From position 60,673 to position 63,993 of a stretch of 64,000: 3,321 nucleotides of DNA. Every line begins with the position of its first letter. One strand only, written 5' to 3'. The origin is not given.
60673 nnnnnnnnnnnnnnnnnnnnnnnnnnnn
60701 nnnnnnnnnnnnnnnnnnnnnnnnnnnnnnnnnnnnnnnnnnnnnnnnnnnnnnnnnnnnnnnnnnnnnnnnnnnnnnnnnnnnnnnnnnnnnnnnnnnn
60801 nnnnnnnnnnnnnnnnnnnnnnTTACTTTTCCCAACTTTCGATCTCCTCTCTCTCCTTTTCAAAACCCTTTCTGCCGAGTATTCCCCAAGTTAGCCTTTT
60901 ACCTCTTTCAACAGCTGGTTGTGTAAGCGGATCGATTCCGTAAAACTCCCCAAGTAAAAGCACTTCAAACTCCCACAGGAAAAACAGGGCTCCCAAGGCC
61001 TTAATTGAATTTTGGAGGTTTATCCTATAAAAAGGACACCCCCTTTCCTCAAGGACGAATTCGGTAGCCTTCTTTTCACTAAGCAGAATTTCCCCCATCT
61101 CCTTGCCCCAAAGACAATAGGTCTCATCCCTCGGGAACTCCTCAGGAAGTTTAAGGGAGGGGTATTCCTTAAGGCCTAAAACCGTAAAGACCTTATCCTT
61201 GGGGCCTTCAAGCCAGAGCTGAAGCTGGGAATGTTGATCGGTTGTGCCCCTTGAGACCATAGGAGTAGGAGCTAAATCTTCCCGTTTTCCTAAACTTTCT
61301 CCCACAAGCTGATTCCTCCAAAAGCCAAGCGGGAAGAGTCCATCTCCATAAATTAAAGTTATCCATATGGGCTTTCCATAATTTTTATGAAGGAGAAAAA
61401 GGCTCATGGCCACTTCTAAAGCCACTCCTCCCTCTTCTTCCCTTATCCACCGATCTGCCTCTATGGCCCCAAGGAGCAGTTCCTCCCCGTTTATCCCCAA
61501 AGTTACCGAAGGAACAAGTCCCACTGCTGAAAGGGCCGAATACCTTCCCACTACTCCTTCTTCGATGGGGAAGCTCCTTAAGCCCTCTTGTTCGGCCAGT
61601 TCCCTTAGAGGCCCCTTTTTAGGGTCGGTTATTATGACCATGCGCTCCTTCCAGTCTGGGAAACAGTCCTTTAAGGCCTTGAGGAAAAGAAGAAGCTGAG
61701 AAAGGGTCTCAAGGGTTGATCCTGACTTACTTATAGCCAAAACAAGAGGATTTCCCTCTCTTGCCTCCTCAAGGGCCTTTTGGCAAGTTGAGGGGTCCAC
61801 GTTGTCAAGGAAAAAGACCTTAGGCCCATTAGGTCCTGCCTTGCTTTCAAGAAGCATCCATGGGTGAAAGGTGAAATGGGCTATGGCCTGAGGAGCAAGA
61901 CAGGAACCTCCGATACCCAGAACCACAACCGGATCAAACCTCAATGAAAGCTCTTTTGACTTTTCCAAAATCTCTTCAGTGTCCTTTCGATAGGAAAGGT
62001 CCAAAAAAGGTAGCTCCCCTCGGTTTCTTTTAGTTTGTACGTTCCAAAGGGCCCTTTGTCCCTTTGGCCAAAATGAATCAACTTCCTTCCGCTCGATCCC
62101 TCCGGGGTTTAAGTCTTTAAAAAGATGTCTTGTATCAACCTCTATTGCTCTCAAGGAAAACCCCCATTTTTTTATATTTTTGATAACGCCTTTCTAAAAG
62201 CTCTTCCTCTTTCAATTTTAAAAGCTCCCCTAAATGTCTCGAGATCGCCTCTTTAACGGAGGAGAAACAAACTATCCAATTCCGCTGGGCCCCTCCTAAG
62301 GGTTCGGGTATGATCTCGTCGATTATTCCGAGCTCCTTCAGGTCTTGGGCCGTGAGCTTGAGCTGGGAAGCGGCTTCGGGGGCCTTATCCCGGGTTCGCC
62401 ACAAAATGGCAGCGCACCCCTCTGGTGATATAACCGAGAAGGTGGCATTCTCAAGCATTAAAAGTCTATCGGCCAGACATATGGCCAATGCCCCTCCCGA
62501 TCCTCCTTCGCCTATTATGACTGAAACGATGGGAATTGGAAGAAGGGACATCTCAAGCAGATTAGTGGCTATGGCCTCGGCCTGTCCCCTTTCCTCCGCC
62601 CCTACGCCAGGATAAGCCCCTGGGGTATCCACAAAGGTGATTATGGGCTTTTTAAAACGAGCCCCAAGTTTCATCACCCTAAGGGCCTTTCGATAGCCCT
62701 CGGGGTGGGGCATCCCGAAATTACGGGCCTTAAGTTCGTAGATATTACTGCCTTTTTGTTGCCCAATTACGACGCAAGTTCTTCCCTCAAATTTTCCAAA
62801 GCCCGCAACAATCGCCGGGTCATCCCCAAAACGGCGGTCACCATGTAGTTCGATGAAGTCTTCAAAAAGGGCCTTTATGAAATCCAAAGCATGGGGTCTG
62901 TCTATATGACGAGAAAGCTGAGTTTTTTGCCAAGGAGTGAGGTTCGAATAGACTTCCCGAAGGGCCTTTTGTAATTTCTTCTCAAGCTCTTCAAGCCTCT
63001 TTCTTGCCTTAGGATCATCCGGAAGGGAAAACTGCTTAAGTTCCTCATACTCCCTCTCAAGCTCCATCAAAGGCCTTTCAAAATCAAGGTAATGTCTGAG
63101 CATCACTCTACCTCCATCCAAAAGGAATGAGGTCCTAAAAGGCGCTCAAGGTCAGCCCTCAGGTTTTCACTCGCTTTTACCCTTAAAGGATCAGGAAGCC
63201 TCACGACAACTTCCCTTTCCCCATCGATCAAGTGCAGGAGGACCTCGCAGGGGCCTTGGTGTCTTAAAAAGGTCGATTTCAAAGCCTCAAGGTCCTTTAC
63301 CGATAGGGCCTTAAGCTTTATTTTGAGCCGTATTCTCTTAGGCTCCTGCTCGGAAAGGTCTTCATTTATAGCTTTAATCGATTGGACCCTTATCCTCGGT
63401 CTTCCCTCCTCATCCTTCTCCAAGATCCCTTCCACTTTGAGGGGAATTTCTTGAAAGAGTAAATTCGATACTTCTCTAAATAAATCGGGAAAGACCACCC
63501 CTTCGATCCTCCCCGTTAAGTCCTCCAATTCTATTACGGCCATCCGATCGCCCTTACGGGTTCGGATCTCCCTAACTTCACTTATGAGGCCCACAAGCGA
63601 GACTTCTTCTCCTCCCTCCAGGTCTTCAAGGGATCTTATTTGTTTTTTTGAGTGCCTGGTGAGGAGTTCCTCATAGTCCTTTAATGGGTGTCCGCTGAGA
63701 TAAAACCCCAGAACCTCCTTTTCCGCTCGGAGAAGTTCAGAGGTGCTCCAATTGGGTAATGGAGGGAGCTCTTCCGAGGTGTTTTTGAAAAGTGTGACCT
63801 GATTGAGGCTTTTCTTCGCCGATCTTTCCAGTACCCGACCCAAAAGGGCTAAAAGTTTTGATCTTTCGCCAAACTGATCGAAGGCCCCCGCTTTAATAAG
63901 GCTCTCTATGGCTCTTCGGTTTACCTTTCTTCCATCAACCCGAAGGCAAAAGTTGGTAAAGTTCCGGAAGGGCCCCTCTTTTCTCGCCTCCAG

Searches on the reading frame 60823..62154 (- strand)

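Call 67: search_protein_families(library=ncbifam, proteins=[window:60823-62154:-], max_evalue=1e-10)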
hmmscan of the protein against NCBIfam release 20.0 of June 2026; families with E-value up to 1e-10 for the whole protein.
window:60823-62154:- (443 aa): 7 families
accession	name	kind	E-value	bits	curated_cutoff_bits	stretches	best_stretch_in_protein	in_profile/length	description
NF040629.1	PGI_Meth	equivalog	1.5e-55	189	350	1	35-423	28-396/396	glucose-6-phosphate isomerase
NF003016.0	PRK03868.1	equivalog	3.9e-54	184.1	487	1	40-422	24-403/410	glucose-6-phosphate isomerase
NF010697.0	PRK14097.1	equivalog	2.1e-50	171.6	443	1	48-439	45-445/448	glucose-6-phosphate isomerase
NF010696.0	PRK14096.1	equivalog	2.1e-38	132.1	671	1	71-426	112-462/528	glucose-6-phosphate isomerase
NF007080.0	PRK09533.1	equivalog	3.3e-36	124.5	712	1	24-292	407-668/949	bifunctional transaldolase/phosoglucose isomerase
NF010695.0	PRK14095.1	equivalog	1e-24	87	703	1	70-241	148-310/536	glucose-6-phosphate isomerase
NF001211.0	PRK00179.1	equivalog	1.8e-20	72.9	492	1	73-298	146-367/544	glucose-6-phosphate isomerase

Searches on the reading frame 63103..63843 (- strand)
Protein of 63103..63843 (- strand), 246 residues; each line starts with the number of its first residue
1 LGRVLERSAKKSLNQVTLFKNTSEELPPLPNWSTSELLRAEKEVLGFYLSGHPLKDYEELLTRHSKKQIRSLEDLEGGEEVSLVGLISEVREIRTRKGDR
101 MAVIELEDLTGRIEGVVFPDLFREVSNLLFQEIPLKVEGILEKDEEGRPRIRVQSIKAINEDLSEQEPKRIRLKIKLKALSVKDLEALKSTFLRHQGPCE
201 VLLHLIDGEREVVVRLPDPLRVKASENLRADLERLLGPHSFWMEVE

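Call 84: search_protein_families(library=ncbifam, proteins=[window:63103-63843:-], max_evalue=1e-15)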
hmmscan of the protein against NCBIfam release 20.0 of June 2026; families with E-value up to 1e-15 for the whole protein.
window:63103-63843:- (246 aa): 6 families
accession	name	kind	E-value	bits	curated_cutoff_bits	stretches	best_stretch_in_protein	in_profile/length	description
NF004226.0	PRK05673.1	equivalog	3.4e-39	134.5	1002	1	6-240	904-1142/1146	DNA polymerase III subunit alpha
NF005298.0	PRK06826.1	equivalog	4.7e-36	123.9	1260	1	8-241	904-1148/1151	DNA polymerase III subunit alpha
NF005377.0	PRK06920.1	equivalog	1.5e-28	99.2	1806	1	7-238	868-1101/1108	DNA polymerase III subunit alpha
NF005617.0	PRK07374.1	equivalog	1.9e-28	98.9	1653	1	21-183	943-1110/1170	DNA polymerase III subunit alpha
NF005616.0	PRK07373.1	equivalog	4.9e-28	97.8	646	1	21-232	223-433/449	DNA polymerase III subunit alpha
TIGR00594.1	polc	superfamily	6.7e-18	64.2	434.35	1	10-118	905-1022/1022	DNA polymerase III subunit alpha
